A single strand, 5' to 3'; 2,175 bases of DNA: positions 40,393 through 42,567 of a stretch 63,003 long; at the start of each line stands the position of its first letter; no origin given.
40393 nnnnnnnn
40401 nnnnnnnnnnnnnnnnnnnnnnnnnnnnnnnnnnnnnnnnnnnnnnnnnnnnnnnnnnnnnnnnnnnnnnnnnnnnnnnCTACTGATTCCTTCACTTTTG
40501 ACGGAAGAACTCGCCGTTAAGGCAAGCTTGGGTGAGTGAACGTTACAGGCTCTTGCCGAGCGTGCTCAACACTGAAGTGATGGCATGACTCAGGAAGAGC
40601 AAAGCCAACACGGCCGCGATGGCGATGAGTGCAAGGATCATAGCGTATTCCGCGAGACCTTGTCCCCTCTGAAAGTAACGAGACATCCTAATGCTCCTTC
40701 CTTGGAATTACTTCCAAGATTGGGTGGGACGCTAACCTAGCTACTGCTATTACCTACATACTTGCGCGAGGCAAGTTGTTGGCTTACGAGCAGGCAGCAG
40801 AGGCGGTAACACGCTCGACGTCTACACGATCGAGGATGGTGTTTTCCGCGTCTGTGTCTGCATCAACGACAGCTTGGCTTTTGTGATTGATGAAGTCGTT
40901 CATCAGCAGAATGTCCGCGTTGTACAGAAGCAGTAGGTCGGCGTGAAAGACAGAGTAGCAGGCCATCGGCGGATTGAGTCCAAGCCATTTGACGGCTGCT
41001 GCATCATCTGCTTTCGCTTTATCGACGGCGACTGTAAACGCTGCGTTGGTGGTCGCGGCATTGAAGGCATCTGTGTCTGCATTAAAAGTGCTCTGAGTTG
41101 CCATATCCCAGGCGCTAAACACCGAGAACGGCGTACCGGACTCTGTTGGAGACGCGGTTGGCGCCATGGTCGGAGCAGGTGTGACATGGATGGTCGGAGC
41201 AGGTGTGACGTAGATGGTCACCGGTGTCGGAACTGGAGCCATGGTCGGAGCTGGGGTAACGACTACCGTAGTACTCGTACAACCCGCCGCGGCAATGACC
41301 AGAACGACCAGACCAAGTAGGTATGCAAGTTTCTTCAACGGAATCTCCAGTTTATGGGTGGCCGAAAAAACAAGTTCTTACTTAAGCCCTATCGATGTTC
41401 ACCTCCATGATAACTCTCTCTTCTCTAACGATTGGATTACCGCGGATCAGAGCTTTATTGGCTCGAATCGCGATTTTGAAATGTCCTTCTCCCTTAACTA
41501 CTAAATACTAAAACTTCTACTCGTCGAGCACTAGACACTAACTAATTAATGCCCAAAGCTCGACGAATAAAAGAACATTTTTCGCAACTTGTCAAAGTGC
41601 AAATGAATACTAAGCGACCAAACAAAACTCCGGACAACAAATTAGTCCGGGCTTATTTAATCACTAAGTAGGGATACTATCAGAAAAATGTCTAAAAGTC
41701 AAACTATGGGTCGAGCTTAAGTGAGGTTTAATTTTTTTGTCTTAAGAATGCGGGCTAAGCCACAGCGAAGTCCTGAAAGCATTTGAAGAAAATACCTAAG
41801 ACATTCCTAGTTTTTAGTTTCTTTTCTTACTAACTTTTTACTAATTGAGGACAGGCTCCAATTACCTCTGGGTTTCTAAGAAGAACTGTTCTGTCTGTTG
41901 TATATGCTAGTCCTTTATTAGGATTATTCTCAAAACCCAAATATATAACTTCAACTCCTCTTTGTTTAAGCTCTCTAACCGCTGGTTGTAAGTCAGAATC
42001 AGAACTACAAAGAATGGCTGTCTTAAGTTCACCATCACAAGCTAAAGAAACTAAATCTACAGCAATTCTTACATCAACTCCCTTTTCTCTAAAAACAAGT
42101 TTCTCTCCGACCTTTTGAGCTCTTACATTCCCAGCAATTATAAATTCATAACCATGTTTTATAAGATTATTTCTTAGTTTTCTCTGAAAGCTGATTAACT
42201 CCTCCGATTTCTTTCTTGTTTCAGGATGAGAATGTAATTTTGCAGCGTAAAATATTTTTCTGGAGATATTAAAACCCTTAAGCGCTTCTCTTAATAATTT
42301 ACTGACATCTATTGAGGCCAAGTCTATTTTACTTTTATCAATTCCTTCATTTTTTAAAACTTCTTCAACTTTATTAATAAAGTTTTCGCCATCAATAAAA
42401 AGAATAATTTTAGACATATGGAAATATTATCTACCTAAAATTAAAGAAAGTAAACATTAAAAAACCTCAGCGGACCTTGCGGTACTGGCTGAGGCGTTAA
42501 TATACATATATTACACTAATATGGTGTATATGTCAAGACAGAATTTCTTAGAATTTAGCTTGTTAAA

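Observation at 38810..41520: A ~2.6-kb high-GC island of four surface/envelope genes embedded in a low-GC genome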

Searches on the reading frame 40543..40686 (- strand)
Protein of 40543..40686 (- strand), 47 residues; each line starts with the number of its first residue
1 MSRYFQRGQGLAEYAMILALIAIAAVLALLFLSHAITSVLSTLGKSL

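Call 7: search_protein_families(library=pfam, proteins=[window:40543-40686:-], max_evalue=0.1)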
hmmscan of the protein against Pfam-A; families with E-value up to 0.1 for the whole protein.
window:40543-40686:- (47 aa): 3 families
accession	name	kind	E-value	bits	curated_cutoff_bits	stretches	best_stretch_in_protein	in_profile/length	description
PF14029.11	DUF4244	-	0.00036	20.3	27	1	9-43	13-48/54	Protein of unknown function (DUF4244)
PF04964.19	Flp_Fap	-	0.0012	19.1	32.2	1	13-46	12-45/46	Flp/Fap pilin component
PF11660.13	DUF3262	-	0.015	15.9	27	1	5-40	9-44/76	Protein of unknown function (DUF3262)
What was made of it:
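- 40543..40686 (-): A 47-aa Flp-type prepilin-like peptide (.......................). Flp_Fap and DUF4244 hits fall below the Pfam cut-offs (call 7).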

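Call 8: search_protein_families(library=ncbifam, proteins=[window:40543-40686:-], max_evalue=0.1)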
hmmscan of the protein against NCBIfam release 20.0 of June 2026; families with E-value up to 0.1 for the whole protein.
window:40543-40686:- (47 aa): 0 families

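Call 61: search_protein_representatives(protein=window:40543-40686:-)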
Query: 47 residues. Proteins with E-value up to 0.001 (for the whole library): 833; up to 1e-10: 0; up to 1e-30: 0. The best 150 are listed.
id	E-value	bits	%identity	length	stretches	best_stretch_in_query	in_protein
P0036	1.1e-10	55.9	57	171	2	6-45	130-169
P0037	1.3e-09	52.6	42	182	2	5-45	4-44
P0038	1.5e-09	52.4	71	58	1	6-47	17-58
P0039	2.4e-09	51.8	76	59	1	6-47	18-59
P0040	3.3e-09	51.4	71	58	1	6-46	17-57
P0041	5.7e-09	50.7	66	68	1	3-46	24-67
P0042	6.2e-09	50.6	60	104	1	6-47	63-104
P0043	7.1e-09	50.4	71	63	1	6-46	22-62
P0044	8.3e-09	50.2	64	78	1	3-46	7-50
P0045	9.5e-09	50.0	67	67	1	5-46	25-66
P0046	9.8e-09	50.0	70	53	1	4-47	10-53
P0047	1.1e-08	49.8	66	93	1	3-46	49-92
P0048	1.2e-08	49.8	66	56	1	6-46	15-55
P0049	1.2e-08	49.8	60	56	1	1-47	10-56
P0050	1.3e-08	49.7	63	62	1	6-46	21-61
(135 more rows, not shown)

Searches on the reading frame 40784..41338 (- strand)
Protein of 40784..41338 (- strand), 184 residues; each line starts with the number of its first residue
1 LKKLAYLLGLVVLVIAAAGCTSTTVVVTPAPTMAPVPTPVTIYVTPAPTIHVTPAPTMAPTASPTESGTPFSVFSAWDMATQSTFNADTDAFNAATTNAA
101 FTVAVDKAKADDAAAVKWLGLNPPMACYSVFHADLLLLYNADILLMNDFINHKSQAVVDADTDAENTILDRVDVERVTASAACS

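Call 7: search_protein_families(library=pfam, proteins=[window:40784-41338:-], max_evalue=0.1)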
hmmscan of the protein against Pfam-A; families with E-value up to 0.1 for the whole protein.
window:40784-41338:- (184 aa): 0 families

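Call 8: search_protein_families(library=ncbifam, proteins=[window:40784-41338:-], max_evalue=0.1)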
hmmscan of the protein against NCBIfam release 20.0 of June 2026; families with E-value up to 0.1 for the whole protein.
window:40784-41338:- (184 aa): 0 families

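Call 11: find_encoding_contigs(protein=window:40784-41338:-, flank=10000, max_places=10)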
Protein window:40784-41338:- (184 aa): 19 contigs read that carry it; 10 places shown.
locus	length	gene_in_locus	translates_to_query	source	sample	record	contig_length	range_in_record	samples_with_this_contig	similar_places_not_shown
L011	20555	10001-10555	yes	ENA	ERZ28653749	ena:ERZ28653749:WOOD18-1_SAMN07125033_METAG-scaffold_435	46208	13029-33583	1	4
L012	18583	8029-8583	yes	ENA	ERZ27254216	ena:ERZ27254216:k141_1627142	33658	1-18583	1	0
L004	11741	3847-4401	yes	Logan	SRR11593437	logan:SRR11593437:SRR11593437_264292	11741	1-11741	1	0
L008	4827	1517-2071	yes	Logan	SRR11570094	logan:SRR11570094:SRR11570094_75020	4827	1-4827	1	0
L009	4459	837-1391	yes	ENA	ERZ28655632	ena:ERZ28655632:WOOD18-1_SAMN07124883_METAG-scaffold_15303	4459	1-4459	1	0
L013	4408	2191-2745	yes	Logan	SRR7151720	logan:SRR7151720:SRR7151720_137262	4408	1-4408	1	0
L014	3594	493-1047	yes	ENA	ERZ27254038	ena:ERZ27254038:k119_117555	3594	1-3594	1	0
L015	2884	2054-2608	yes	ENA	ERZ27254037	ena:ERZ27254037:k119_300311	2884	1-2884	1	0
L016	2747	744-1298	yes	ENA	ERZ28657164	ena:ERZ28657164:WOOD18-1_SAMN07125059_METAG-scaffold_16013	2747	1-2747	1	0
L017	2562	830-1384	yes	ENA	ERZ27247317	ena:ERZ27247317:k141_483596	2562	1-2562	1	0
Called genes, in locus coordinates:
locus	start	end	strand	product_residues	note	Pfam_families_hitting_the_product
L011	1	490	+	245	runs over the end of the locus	PF00483:NTP_transferase, PF01128:IspD, PF12804:NTP_transf_3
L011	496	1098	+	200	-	PF07959:Fucose_pyrophosphorylase (faint), PF24894:Hexapep_GlmU (faint), PF00132:Hexapep, PF25084:LbH_EIF2B (weak), PF25087:GMPPB_C, PF00132:Hexapep (weak), PF14602:Hexapep_2 (weak)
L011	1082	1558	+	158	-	-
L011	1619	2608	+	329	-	PF01933:CofD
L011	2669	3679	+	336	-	PF00953:Glycos_transf_4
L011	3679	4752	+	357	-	PF01098:FTSW_RODA_SPOVE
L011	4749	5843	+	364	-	PF03033:Glyco_transf_28, PF04101:Glyco_tran_28_C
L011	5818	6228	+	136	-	-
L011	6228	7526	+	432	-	PF14450:FtsA (weak), PF02491:SHS2_FTSA, PF06723:MreB_Mbl (weak), PF11104:PilM_2 (weak), PF14450:FtsA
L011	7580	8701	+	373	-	PF00091:Tubulin, PF12327:FtsZ_C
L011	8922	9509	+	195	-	PF01936:NYN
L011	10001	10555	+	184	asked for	-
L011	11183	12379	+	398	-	-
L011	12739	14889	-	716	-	PF26449:DUF8128, PF01935:DUF87, PF10412:TrwB_AAD_bind, PF12696:TraG-D_C (faint)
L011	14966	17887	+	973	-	PF00133:tRNA-synt_1, PF09334:tRNA-synt_1g (faint), PF08264:Anticodon_1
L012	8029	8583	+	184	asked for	-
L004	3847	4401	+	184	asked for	-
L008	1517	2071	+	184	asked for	-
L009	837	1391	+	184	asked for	-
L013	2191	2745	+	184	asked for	-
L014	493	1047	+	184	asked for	-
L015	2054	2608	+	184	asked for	-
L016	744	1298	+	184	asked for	-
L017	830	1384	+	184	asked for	-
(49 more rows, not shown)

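Call 30: find_homologous_proteins(query=window:40784-41338:-, max_evalue=0.001)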
Query window:40784-41338:- (184 aa): 1 proteins with E <= 0.001 among 433 candidates.
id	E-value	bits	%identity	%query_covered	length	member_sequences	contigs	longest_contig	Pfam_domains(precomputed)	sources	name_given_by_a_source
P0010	3.6e-111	387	100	100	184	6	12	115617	-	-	-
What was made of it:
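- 40784..41338 (-): A 184-aa putative lipoprotein with signal peptide and lipobox (...IAAAG|C), a PT-rich linker and a C-terminal domain. It is an ORFan and is absent from the sister species. It matched only itself among 5.8 billion proteins (call 30).
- On Horizontally acquired genomic island: It is not met for the lipoprotein, which is an ORFan (call 30).
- The lipoprotein has no homologue at all (call 30).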

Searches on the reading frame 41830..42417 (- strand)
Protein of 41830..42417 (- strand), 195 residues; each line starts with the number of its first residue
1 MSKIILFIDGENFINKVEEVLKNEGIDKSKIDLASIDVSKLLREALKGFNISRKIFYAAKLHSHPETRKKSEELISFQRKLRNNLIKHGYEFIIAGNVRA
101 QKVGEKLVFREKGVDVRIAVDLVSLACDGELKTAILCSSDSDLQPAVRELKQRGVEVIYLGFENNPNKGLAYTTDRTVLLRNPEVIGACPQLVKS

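Call 7: search_protein_families(library=pfam, proteins=[window:41830-42417:-], max_evalue=0.1)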
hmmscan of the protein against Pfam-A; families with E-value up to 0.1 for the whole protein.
window:41830-42417:- (195 aa): 4 families
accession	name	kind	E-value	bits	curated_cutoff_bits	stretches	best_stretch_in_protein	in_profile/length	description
PF01936.24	NYN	-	2e-20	74.2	24.2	1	3-175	1-139/145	NYN domain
PF00092.34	VWA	-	0.017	15.7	23.8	0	139-169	116-146/174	von Willebrand factor type A domain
PF22345.2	GLMA_C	-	0.039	14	27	0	88-132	12-54/132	GLMA, C-terminal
PF02629.25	CoA_binding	-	0.068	14.4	22.3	0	87-160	26-93/97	CoA binding domain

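Call 8: search_protein_families(library=ncbifam, proteins=[window:41830-42417:-], max_evalue=0.1)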
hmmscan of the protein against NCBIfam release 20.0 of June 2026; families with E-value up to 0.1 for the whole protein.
window:41830-42417:- (195 aa): 1 family
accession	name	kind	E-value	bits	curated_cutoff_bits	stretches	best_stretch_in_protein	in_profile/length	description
TIGR00288.1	TIGR00288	hypoth_equivalog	1.3e-05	25.1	178.45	1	112-182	87-157/160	TIGR00288 family NYN domain-containing protein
